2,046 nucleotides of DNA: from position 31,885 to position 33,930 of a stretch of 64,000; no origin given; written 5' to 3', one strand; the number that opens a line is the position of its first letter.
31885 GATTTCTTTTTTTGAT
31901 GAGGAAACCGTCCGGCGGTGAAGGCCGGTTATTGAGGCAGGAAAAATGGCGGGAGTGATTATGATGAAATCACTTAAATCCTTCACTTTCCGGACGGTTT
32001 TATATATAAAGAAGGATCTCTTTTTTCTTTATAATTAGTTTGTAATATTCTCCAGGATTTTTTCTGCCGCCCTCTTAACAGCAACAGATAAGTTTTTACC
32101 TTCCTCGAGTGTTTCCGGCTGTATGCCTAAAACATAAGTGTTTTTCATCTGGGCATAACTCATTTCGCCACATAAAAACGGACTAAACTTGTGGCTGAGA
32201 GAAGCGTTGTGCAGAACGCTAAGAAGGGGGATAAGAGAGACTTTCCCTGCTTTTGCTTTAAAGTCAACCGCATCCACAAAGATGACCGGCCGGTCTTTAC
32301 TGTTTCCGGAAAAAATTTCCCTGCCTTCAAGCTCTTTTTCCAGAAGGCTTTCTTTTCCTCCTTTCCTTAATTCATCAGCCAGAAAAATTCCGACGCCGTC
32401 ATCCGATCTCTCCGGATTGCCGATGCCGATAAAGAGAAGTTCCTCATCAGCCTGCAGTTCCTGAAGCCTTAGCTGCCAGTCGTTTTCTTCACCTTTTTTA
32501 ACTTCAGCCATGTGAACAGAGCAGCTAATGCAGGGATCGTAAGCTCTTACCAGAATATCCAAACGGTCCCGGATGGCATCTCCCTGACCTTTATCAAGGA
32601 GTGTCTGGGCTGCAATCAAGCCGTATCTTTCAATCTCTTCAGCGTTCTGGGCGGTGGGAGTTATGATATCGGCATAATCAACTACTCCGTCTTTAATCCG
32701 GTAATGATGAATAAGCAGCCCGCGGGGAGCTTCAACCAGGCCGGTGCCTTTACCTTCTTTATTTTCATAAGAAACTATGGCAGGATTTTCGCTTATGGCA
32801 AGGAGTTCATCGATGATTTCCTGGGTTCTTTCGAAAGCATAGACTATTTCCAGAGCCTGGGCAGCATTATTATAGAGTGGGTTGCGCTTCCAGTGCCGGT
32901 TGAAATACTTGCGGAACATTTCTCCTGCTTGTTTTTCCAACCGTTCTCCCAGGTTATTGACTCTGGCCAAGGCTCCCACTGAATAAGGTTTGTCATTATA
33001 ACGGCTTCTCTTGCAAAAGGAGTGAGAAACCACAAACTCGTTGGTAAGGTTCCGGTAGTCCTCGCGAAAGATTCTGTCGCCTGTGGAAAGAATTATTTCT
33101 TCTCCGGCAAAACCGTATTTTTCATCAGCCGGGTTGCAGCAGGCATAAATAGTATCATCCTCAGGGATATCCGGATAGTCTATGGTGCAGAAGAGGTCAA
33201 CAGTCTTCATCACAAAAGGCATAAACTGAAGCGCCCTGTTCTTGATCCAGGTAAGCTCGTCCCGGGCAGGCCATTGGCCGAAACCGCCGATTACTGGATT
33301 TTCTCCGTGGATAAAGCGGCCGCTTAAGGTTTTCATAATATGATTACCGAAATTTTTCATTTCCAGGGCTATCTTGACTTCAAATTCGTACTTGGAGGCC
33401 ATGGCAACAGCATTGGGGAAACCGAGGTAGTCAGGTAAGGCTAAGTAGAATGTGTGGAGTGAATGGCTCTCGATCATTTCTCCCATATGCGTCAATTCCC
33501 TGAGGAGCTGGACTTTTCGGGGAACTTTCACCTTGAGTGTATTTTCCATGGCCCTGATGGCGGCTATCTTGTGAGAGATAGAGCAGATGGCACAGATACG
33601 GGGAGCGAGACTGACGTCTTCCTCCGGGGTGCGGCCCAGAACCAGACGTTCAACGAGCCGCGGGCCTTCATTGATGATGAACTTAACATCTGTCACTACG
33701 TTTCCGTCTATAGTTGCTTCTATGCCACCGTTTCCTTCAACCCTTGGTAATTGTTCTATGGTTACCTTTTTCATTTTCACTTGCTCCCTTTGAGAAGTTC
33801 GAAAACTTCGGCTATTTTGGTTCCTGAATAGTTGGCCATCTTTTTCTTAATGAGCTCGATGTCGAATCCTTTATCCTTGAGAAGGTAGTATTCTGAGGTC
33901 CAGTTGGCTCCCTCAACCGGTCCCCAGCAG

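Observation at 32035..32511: [NiFe]-hydrogenase large subunit fused in frame to its own maturation endopeptidase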

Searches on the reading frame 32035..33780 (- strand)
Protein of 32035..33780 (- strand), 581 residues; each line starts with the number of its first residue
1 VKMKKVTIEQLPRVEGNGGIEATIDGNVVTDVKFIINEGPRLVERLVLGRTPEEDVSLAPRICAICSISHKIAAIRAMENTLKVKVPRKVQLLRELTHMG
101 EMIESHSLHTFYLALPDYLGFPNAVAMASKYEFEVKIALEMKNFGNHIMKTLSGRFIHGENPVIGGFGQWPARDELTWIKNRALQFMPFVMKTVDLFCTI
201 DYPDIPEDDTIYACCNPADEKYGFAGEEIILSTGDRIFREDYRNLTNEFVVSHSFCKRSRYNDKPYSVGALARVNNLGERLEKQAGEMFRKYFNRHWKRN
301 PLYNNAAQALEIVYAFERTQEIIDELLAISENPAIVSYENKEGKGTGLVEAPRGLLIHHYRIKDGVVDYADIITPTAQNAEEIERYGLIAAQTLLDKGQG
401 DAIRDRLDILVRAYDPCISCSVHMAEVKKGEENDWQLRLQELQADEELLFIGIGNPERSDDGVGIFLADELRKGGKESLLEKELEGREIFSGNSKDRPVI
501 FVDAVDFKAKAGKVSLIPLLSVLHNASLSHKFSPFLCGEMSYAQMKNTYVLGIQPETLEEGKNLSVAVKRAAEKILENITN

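Call 5: search_protein_families(library=pfam, proteins=[window:32035-33780:-], max_evalue=0.01)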
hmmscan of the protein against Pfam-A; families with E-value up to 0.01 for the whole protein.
window:32035-33780:- (581 aa): 2 families
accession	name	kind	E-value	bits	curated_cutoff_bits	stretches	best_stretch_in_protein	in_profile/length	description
PF00374.24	NiFeSe_Hases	-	5.8e-35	121.6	25.8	2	252-423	320-508/508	Nickel-dependent hydrogenase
PF01750.23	HycI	-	0.00014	22.2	23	1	499-580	39-128/130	Hydrogenase maturation protease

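Call 6: search_protein_families(library=ncbifam, proteins=[window:32035-33780:-], max_evalue=0.01)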
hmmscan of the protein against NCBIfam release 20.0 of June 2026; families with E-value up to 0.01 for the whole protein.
window:32035-33780:- (581 aa): 19 families
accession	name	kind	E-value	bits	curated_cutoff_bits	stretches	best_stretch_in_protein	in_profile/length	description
NF040828.1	sulfhyd_ShyA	equivalog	5e-111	371.5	700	1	6-425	3-413/415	NAD(P)-dependent hydrogenase/sulfhydrogenase 2 subunit alpha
NF040832.1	sulfhyd_HydA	equivalog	5e-109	365.2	880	1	6-426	5-425/426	NADPH-dependent hydrogenase/sulfhydrogenase 1 subunit alpha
NF041785.2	VhuA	equivalog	4.8e-47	160.4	800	1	3-393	1-415/418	F420-non-reducing hydrogenase Vhu subunit A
NF033181.1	NiFeSe_hydrog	equivalog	2.4e-45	155.4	600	2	3-123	1-120/507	nickel-dependent hydrogenase large subunit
TIGR03295.1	frhA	equivalog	1.6e-40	139.3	392.5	1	5-427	4-399/412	coenzyme F420 hydrogenase subunit alpha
NF045518.1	H2_NiFeSe_large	exception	4.3e-37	128.1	780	2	5-190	3-202/485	NiFeSe hydrogenase large subunit HysA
NF007778.0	PRK10467.1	equivalog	1.5e-22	79.7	969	2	4-124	3-122/567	hydrogenase 2 large subunit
NF007550.0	PRK10170.1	equivalog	2.4e-19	69.2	1101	2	5-126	18-139/597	Ni/Fe-hydrogenase large subunit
TIGR00072.1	hydrog_prot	superfamily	1.2e-16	61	47.45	1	451-580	3-142/145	hydrogenase maturation protease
TIGR00142.1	hycI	equivalog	4.5e-10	39.5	119.1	1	449-579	2-138/146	hydrogenase maturation peptidase HycI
NF041786.2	VhuU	equivalog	1.2e-05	25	70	1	407-428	11-32/45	F420-non-reducing hydrogenase selenoprotein subunit VhuU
NF004739.1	PRK06075.1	equivalog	0.00018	20.4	360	1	15-106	13-104/384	NADH-quinone oxidoreductase subunit D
TIGR01962.1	NuoD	equivalog_domain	0.00023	20.2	459.35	1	22-109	22-109/386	NADH dehydrogenase (quinone) subunit D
NF008974.0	PRK12322.1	equivalog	0.0014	17.7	522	1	16-110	20-114/366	NADH-quinone oxidoreductase subunit D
NF045519.1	NiFeSe_H2_mat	exception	0.0018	18.1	190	0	447-576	2-140/152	NiFeSe hydrogenase maturation protease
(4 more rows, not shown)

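Call 8: find_homologous_proteins(query=window:32035-33780:-, max_evalue=1e-10)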
Query window:32035-33780:- (581 aa): 3625 proteins with E <= 1e-10 among 8000 candidates; the best 120 are listed.
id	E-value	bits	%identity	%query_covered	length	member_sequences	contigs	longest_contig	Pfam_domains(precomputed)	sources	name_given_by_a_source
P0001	0.0e+0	1305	99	100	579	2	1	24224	PF00374.25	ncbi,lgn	ncbi:MAG: hydrogenase maturation protease [Acidobacteriota bacterium]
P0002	0.0e+0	1164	87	100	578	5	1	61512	PF00374.25,PF01750.24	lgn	-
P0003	1.4e-274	930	67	100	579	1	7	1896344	PF00374.25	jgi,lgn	jgi:sulfhydrogenase subunit alpha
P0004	4.8e-274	928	68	99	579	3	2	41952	PF00374.25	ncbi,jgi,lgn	-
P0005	1.5e-273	927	68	100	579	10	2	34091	PF00374.25,PF01750.24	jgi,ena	-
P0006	1.5e-271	920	68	100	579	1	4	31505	PF00374.25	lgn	-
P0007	2.1e-270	916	67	100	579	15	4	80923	PF00374.25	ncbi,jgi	-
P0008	1.8e-266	903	66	100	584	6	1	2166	PF00374.25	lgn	-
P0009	2.3e-265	900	67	100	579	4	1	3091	PF00374.25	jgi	-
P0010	6.0e-265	898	65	100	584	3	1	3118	PF00374.25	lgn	-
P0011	1.3e-264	897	66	99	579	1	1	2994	PF00374.25,PF01750.24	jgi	jgi:sulfhydrogenase subunit alpha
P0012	3.3e-264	896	66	100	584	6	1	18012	PF00374.25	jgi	jgi:sulfhydrogenase subunit alpha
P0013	3.3e-264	896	66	100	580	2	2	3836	PF00374.25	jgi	-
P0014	1.2e-263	894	67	100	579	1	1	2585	PF00374.25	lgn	-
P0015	1.3e-263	894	64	100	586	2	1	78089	PF00374.25,PF01750.24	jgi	jgi:sulfhydrogenase subunit alpha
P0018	2.6e-263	893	65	100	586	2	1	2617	PF00374.25,PF01750.24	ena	-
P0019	2.7e-263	893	66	100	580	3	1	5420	PF00374.25,PF01750.24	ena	-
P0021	3.3e-263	893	67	99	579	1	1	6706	PF00374.25,PF01750.24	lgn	-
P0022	3.7e-263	892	67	100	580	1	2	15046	PF00374.25,PF01750.24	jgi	jgi:sulfhydrogenase subunit alpha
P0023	3.9e-263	892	67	99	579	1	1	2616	PF00374.25,PF01750.24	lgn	-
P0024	4.4e-263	892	65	100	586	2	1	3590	PF00374.25,PF01750.24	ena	-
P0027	8.3e-263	891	66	100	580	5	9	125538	PF00374.25,PF01750.24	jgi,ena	-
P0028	8.4e-263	891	66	99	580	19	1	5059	PF00374.25,PF01750.24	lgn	-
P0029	1.1e-262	891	66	100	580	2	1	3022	PF00374.25,PF01750.24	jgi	-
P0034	6.0e-262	888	65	100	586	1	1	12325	PF00374.25,PF01750.24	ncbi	ncbi:MAG: hydrogenase maturation protease [Candidatus Aminicenantaceae bacterium]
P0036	8.0e-262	888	67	100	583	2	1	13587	PF00374.25,PF01750.24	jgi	-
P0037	1.2e-261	887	65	100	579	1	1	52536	PF00374.25,PF01750.24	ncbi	-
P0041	4.1e-261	886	64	100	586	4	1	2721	PF00374.25,PF01750.24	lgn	-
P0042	1.1e-260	884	64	100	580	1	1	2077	PF00374.25,PF01750.24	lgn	-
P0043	1.2e-260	884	65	100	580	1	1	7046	PF00374.25,PF01750.24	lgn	-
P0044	1.7e-260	884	66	100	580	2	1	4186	PF00374.25,PF01750.24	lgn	-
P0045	3.0e-260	883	65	100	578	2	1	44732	PF00374.25,PF01750.24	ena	-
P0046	3.9e-260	882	65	100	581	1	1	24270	PF00374.25,PF01750.24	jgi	jgi:sulfhydrogenase subunit alpha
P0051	7.2e-260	882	65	100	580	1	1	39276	PF00374.25,PF01750.24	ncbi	-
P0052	1.3e-259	881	64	100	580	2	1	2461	PF00374.25,PF01750.24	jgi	jgi:sulfhydrogenase subunit alpha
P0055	1.7e-259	880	65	100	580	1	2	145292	PF00374.25,PF01750.24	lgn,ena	-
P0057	4.0e-259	879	64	100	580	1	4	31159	PF00374.25,PF01750.24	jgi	jgi:sulfhydrogenase subunit alpha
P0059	4.9e-259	879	65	99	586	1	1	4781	PF00374.25,PF01750.24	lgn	-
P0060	5.4e-259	879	65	100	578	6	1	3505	PF00374.25,PF01750.24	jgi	jgi:sulfhydrogenase subunit alpha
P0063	7.3e-259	878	64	100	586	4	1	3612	PF00374.25,PF01750.24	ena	-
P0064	9.5e-259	878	64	100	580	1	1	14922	PF00374.25,PF01750.24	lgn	-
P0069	2.3e-258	877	64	100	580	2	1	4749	PF00374.25,PF01750.24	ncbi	-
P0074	4.8e-258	875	64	100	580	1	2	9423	PF00374.25,PF01750.24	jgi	-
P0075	4.8e-258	875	64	100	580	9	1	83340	PF00374.25,PF01750.24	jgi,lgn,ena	-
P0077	6.3e-258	875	64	99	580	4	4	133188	PF00374.25,PF01750.24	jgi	jgi:sulfhydrogenase subunit alpha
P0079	8.9e-258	875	64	100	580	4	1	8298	PF00374.25,PF01750.24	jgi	jgi:sulfhydrogenase subunit alpha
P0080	1.0e-257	874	64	100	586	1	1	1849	PF00374.25,PF01750.24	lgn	-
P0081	1.1e-257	874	64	100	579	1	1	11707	PF00374.25,PF01750.24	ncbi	-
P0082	1.2e-257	874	64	99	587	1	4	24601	PF00374.25,PF01750.24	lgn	-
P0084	1.6e-257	874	64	100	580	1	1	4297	PF00374.25,PF01750.24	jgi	-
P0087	3.2e-257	873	65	99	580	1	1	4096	PF00374.25,PF01750.24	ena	-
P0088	3.2e-257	873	66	99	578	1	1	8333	PF00374.25,PF01750.24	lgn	-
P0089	3.3e-257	873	64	100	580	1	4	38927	PF00374.25,PF01750.24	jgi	jgi:sulfhydrogenase subunit alpha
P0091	3.3e-257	873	65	100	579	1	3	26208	PF00374.25,PF01750.24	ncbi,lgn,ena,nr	ncbi:MAG: hydrogenase maturation protease [Candidatus Aminicenantes bacterium]|nr:hydrogenase matura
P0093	4.5e-257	872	65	100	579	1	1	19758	PF00374.25,PF01750.24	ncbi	-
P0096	5.3e-257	872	64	100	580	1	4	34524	PF00374.25,PF01750.24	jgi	-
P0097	5.3e-257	872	65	99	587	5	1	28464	PF00374.25,PF01750.24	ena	-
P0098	6.4e-257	872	65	100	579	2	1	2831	PF00374.25,PF01750.24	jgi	-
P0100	8.2e-257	871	65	99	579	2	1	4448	PF00374.25,PF01750.24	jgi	jgi:sulfhydrogenase subunit alpha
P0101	1.2e-256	871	64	100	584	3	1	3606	PF00374.25,PF01750.24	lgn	-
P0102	2.0e-256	870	65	99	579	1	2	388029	PF00374.25,PF01750.24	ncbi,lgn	-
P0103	2.0e-256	870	64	100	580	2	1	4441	PF00374.25,PF01750.24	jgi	jgi:sulfhydrogenase subunit alpha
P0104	3.7e-256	869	64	99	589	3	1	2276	PF00374.25,PF01750.24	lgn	-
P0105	3.9e-256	869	64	100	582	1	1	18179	PF00374.25,PF01750.24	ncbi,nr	ncbi:MAG: hydrogenase maturation protease [Candidatus Aminicenantes bacterium]|nr:hydrogenase matura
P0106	5.2e-256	869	65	100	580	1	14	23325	PF00374.25,PF01750.24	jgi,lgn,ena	-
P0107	7.8e-256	868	66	99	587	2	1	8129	PF00374.25,PF01750.24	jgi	jgi:sulfhydrogenase subunit alpha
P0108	9.5e-256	868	65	100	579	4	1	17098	PF00374.25,PF01750.24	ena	-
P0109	1.2e-255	868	65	100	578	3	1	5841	PF00374.25,PF01750.24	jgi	jgi:sulfhydrogenase subunit alpha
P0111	1.7e-255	867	64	100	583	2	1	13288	PF00374.25,PF01750.24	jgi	jgi:sulfhydrogenase subunit alpha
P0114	3.0e-255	866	65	100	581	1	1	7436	PF00374.25,PF01750.24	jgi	-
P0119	5.7e-255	865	65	100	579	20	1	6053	PF00374.25,PF01750.24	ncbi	-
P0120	6.0e-255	865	64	100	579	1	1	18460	PF00374.25,PF01750.24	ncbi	-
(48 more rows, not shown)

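Call 29: find_related_loci(query=A1, collection=genome_contigs, flank=6000)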
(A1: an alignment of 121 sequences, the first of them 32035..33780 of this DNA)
Query A1 (581 aa) in genome_contigs; peptide patterns used: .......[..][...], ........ (x = any residue, [..] = any of these).
238 stretches matched a pattern; 180 encode a relative of the query (tblastn E <= 1e-3); the best 80 are kept; 80 distinct loci.
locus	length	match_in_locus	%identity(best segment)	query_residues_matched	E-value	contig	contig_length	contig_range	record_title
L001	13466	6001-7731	69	1-576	0e+0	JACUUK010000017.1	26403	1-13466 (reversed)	MAG: Candidatus Aminicenantes bacterium isolate Kmv29 NODE_858_length_26403_cov_15.083232, whole genome shotgun sequence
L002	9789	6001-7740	68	2-581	0e+0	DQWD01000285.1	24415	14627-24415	MAG TPA_asm: Candidatus Aminicenantes bacterium isolate HyVt-101 Ga0136651_10000371, whole genome shotgun sequence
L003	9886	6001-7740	66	3-581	0e+0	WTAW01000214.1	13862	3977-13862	MAG: Candidatus Aminicenantes bacterium isolate GLR1792 c_000000174685, whole genome shotgun sequence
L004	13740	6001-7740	67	2-581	0e+0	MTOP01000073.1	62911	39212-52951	MAG: Candidatus Aminicenantes bacterium JdFR-80 JGI24020J35080_1000196, whole genome shotgun sequence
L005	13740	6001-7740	65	3-581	0e+0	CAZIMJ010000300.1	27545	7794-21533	MAG TPA_asm: uncultured Eubacteriales bacterium isolate SRP185410_co1_364 genome assembly, contig: k141_531903, whole ge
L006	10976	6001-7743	66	3-581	0e+0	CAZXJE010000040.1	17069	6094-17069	MAG TPA_asm: uncultured Eubacteriales bacterium isolate SRP068000_co2_124 genome assembly, contig: NODE_2817_length_1706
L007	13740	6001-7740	66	2-581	0e+0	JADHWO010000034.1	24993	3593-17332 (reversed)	MAG: Candidatus Aminicenantes bacterium isolate BS750m-G29 BS-750m-C2688, whole genome shotgun sequence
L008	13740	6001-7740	66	2-581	0e+0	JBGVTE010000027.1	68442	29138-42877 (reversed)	MAG: Candidatus Aminicenantaceae bacterium isolate S_218_B4 k127_436551, whole genome shotgun sequence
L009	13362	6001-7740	65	3-581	0e+0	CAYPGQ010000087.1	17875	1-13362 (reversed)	MAG TPA_asm: uncultured Eubacteriales bacterium isolate SRP068000_co1_174 genome assembly, contig: NODE_4601_length_1787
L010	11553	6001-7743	64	3-581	0e+0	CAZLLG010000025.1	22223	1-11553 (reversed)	MAG TPA_asm: uncultured Eubacteriales bacterium isolate SRP167671_co1_161 genome assembly, contig: NODE_2688_length_2222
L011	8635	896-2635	66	2-581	0e+0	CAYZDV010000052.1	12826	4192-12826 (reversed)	MAG TPA_asm: uncultured Eubacteriales bacterium isolate binchicken_co360_50 genome assembly, contig: NODE_672_length_128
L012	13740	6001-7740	66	2-581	0e+0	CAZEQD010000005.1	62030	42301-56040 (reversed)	MAG TPA_asm: uncultured Eubacteriales bacterium isolate binchicken_co19_621 genome assembly, contig: NODE_456_length_620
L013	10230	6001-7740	64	2-581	0e+0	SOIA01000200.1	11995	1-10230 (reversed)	MAG: Candidatus Aminicenantes bacterium isolate E29_bin11 NODE_1580_length_11995_cov_16.916248, whole genome shotgun seq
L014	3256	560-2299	65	2-581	0e+0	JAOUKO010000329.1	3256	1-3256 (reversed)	MAG: Candidatus Aminicenantes bacterium isolate 8_1_Jan_SF_Bin49 8_1_Jan_SF_Bin49_scaffold_23992_c1, whole genome shotgu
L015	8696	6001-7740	64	2-581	0e+0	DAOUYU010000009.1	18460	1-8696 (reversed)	MAG TPA_asm: Candidatus Aminicenantes bacterium isolate CSMAG_935 CSMAG_935_k141_1679976_length_18460_cov_6.9807, whole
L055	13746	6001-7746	60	1-581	0e+0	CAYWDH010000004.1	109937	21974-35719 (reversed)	MAG TPA_asm: uncultured Eubacteriales bacterium isolate SRP323688_co1_129 genome assembly, contig: NODE_355_length_10993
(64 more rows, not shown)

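Call 30: search_protein_representatives(protein=window:32035-33780:-)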
Query: 581 residues. Proteins with E-value up to 0.001 (for the whole library): 4262; up to 1e-10: 1601; up to 1e-30: 410. The best 150 are listed.
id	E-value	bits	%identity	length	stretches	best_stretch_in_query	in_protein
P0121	3.9e-241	818.0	63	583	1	3-576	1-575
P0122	1.7e-154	531.9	47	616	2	5-430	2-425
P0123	1.1e-124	433.6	48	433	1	10-432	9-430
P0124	1.7e-106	373.5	73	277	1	3-218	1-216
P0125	3.5e-105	369.2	43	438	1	4-428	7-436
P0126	4.5e-103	362.2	59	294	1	288-577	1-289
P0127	1.7e-95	337.1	40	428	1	6-426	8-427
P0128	1.7e-92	327.3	41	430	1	4-429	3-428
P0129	1.6e-90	320.8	42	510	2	6-333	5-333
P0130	1.0e-87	311.5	42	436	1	5-427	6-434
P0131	4.1e-87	309.5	41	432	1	4-429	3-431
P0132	4.1e-86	306.2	38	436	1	9-426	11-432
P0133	1.3e-83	297.9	39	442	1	4-428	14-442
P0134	5.6e-83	295.9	50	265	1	9-273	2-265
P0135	1.1e-82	294.8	39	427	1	4-425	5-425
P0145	2.1e-74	267.6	37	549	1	4-428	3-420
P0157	4.4e-69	250.0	36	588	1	10-423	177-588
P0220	2.1e-58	214.7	34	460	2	5-207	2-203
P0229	2.3e-57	211.3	32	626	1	4-427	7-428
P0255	2.0e-54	201.6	32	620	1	5-528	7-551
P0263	2.6e-53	197.9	37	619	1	4-334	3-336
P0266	4.4e-53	197.2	31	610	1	4-509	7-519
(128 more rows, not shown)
